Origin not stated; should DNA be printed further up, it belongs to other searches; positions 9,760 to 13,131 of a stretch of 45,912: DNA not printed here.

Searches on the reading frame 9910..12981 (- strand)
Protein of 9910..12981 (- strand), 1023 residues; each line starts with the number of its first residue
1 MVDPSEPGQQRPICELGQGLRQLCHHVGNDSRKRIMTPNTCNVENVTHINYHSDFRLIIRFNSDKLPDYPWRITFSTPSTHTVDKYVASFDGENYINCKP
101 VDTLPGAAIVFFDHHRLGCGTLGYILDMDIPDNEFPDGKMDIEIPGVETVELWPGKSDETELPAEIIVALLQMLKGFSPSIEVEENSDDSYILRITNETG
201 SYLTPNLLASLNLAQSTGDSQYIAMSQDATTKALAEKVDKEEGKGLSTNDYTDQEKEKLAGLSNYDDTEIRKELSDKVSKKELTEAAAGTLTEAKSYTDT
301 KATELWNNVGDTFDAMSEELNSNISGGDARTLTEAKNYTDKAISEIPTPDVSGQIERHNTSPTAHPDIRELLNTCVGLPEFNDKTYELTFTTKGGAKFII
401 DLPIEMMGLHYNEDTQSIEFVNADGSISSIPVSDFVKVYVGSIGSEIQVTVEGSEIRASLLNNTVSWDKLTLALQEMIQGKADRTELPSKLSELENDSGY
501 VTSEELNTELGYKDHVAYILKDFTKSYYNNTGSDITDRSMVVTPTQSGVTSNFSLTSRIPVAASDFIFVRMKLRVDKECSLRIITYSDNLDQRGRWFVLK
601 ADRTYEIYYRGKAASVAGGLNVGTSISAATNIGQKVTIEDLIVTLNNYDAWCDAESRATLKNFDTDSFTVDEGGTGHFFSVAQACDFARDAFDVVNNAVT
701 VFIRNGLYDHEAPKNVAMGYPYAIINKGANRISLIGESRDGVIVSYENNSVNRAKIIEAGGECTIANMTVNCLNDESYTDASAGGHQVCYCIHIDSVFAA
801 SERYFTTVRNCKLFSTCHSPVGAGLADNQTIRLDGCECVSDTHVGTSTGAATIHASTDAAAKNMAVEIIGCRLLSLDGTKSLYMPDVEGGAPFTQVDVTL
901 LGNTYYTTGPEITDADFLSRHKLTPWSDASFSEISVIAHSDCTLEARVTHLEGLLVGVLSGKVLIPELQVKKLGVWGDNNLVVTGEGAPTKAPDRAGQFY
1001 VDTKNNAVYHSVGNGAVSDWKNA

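Call 61: search_protein_families(library=phrogs, proteins=[window:9910-12981:-], max_evalue=0.00001)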
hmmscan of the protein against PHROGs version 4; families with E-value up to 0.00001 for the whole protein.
window:9910-12981:- (1023 aa): 1 family
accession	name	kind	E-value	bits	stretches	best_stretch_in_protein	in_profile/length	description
phrog_18608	-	unknown function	2.1e-11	44.7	1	229-267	199-237/416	-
